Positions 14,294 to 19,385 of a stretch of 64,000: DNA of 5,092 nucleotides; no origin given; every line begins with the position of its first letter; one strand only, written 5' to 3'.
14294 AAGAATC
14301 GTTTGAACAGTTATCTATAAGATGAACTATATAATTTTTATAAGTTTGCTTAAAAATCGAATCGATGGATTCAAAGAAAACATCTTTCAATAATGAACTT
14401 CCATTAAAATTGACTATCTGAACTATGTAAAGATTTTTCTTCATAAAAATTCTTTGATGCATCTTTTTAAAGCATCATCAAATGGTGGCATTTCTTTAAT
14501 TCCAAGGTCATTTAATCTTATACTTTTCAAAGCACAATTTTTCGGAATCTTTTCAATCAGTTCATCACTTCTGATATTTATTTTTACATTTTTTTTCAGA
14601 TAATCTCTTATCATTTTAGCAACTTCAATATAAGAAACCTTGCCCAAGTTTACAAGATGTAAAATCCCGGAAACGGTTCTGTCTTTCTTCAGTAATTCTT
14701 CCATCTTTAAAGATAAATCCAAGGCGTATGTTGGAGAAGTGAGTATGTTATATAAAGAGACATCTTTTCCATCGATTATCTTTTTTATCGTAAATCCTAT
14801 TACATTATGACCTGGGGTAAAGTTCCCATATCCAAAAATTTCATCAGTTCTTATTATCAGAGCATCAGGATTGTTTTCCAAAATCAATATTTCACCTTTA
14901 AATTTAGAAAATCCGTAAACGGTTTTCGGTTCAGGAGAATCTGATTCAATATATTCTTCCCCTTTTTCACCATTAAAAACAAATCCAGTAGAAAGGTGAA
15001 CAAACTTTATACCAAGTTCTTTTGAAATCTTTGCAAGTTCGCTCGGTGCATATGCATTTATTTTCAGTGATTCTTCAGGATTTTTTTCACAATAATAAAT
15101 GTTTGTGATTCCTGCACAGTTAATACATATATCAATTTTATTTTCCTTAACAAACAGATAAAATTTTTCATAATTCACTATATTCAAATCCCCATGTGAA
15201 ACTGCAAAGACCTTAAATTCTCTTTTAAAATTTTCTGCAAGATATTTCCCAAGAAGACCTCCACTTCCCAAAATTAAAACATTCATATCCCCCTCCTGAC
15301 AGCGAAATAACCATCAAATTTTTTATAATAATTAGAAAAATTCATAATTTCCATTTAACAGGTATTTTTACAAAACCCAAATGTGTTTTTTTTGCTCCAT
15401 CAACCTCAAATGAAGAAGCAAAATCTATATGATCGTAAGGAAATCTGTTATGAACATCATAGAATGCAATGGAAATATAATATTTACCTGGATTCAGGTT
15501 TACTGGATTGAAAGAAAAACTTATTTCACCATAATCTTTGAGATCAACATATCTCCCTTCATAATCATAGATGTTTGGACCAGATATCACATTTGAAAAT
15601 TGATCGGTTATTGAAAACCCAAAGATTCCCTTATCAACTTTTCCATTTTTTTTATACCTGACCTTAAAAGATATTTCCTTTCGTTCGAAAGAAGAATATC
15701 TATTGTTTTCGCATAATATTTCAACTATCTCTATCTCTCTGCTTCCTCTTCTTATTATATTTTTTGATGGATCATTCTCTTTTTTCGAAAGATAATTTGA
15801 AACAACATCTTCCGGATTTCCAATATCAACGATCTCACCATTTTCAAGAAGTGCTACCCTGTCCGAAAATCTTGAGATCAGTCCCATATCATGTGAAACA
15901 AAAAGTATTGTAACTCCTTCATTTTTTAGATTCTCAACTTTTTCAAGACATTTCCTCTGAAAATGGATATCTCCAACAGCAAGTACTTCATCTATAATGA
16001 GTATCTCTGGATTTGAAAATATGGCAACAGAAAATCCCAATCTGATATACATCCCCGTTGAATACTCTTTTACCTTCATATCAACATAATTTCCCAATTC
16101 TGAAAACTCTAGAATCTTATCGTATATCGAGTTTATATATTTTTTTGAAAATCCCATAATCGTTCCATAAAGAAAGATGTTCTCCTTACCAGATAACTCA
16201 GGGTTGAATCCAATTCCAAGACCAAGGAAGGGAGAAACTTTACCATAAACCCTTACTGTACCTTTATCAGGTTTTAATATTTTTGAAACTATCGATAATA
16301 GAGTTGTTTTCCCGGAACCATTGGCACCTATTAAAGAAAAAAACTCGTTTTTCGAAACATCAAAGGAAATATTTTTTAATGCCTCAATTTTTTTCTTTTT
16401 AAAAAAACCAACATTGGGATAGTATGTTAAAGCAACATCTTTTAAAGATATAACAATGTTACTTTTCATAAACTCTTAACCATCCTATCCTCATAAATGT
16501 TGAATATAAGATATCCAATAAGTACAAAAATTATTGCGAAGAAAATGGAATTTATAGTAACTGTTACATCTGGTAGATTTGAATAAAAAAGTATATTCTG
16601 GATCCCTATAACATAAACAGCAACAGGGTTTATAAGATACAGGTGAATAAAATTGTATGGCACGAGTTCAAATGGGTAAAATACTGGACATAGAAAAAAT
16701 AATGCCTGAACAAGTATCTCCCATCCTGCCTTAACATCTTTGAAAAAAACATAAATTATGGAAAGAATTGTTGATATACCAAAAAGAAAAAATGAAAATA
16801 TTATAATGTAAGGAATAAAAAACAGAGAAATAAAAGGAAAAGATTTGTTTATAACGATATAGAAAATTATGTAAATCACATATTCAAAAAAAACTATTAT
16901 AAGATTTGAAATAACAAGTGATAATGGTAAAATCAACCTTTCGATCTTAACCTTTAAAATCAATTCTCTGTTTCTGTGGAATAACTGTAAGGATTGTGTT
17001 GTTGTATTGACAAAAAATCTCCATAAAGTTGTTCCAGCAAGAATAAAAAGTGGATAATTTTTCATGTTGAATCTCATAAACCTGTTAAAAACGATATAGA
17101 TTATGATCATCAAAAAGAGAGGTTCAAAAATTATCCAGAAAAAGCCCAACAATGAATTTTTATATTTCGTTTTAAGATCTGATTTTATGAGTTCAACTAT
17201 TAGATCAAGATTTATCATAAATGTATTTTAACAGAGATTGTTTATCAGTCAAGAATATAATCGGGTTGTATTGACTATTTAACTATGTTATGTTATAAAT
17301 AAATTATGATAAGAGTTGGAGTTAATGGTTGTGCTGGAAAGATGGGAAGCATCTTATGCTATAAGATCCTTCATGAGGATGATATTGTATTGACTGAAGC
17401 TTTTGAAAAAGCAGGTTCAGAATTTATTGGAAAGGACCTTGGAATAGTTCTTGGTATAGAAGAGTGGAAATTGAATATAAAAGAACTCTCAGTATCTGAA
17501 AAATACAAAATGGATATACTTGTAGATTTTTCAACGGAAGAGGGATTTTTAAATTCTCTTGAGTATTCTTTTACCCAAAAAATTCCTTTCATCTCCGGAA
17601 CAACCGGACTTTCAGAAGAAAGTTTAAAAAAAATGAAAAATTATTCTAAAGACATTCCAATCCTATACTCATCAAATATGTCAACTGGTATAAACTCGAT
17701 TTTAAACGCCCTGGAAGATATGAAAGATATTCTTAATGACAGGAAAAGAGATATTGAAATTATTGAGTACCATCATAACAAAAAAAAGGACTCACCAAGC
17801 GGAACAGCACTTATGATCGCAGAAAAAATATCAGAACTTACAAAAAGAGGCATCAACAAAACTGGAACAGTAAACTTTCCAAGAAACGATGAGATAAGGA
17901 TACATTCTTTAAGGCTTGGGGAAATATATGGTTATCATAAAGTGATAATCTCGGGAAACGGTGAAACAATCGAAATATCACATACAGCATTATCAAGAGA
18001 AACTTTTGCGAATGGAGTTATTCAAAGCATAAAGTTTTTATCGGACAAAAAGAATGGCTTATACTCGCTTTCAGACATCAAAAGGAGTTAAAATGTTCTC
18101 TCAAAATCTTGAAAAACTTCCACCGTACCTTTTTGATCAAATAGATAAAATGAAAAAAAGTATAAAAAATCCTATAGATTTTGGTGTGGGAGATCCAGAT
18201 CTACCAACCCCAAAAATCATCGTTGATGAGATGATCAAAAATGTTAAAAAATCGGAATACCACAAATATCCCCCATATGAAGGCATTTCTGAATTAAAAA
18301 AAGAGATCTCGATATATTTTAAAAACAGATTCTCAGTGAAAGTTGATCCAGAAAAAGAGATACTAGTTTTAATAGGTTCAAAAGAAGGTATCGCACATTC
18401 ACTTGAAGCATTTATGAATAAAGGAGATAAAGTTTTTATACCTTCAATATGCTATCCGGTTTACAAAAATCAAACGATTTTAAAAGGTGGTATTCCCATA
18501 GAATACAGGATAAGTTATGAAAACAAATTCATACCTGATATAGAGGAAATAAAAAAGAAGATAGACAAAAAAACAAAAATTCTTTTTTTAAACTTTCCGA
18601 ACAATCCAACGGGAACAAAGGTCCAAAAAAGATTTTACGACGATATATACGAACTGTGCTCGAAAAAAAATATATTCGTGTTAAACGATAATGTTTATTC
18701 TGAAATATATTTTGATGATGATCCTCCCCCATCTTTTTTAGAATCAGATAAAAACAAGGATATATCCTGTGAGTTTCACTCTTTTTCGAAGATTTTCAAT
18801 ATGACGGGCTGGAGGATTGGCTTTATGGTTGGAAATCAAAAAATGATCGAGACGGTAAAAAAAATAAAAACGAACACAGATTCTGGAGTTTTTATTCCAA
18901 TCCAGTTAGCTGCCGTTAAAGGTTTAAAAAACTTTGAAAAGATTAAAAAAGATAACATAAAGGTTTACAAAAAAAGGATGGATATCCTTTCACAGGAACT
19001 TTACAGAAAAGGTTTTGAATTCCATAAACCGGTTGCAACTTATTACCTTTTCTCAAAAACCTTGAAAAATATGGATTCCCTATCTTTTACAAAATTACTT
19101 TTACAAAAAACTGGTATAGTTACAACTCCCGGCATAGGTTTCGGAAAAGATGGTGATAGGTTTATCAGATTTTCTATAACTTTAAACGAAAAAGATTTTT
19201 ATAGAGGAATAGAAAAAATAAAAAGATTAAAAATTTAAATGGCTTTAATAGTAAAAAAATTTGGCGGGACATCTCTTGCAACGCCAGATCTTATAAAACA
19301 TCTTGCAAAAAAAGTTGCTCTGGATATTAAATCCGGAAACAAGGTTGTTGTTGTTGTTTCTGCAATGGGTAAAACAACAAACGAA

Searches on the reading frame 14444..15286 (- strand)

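Call 11: search_protein_families(library=pfam, proteins=[window:14444-15286:-])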
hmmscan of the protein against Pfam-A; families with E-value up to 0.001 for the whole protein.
window:14444-15286:- (281 aa): 5 families
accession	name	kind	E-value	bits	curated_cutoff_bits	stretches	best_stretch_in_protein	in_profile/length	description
PF04321.23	RmlD_sub_bind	-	1e-50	172.9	27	1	1-280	1-285/287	RmlD substrate binding domain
PF01370.27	Epimerase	-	2.2e-17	63.7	20.9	1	3-180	1-203/240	NAD dependent epimerase/dehydratase family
PF16363.11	GDP_Man_Dehyd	-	4.2e-06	26.9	27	1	35-134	60-163/332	GDP-mannose 4,6 dehydratase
PF07993.18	NAD_binding_4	-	1.3e-05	25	20.1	1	49-152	87-209/258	Male sterility protein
PF02719.21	Polysacc_synt_2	-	0.00018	21.2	20.2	1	35-100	62-128/293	Polysaccharide biosynthesis protein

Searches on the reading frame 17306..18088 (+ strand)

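Call 61: search_protein_families(library=ncbifam, proteins=[window:17306-18088:+], max_evalue=0.001)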
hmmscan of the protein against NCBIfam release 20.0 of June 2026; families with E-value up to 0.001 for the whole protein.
window:17306-18088:+ (261 aa): 2 families
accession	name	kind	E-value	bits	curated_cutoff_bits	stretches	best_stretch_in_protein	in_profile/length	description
TIGR00036.1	dapB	equivalog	1.2e-67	228.4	122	1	1-258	1-268/270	4-hydroxy-tetrahydrodipicolinate reductase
TIGR02130.1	dapB_plant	equivalog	5e-15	55.3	294.55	1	2-248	1-253/275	dihydrodipicolinate reductase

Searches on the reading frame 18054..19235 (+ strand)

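Call 61: search_protein_families(library=ncbifam, proteins=[window:18054-19235:+], max_evalue=0.001)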
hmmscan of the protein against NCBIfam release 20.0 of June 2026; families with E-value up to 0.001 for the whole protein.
window:18054-19235:+ (394 aa): 75 families (the best 25 are shown)
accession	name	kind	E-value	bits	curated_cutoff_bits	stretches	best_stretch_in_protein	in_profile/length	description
TIGR03540.1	DapC_direct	equivalog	1e-137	459.2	593.25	1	15-391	2-382/383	LL-diaminopimelate aminotransferase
NF006756.0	PRK09276.1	subfamily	3e-136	454.4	507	1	14-393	3-386/387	LL-diaminopimelate aminotransferase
NF006604.0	PRK09148.1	equivalog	6.4e-98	328.4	648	1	18-391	7-387/406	LL-diaminopimelate aminotransferase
NF005977.0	PRK08068.1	subfamily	2.3e-97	326.7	494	1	16-394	6-388/391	transaminase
NF004611.0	PRK05942.1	equivalog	2.6e-96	323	628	1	16-392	9-389/394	aspartate aminotransferase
NF006033.0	PRK08175.1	equivalog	1.7e-93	313.8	647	1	17-391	11-392/407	alanine transaminase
NF005815.0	PRK07681.1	equivalog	1.5e-91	307.4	545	1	33-392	27-385/399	LL-diaminopimelate aminotransferase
NF006387.0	PRK08636.1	equivalog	2e-90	303.7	675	1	17-391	8-396/403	LL-diaminopimelate aminotransferase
NF004937.0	PRK06290.1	equivalog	1.3e-82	277.7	585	1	25-381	25-388/410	LL-diaminopimelate aminotransferase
NF005613.0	PRK07366.1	equivalog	1.2e-80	271.5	486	1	15-391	3-386/391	LL-diaminopimelate aminotransferase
NF041364.1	GntC_guanitoxin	equivalog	1.5e-78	264.3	415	1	42-392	2-356/356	guanitoxin biosynthesis PLP-dependent (S)-gamma-hydroxy-L-arginine cyclodehydratase GntC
NF041091.1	asp_aminotase_Arch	equivalog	7e-74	248.9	550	1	30-391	19-373/376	aspartate aminotransferase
NF004975.0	PRK06348.1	equivalog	6.3e-70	236.1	549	1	25-394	16-384/384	pyridoxal phosphate-dependent aminotransferase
TIGR03537.1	DapC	equivalog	4.4e-68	229.8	453.6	1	42-377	4-335/350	succinyldiaminopimelate transaminase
NF005816.0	PRK07682.1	equivalog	1.8e-63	214.5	620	1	15-392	6-382/390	aminotransferase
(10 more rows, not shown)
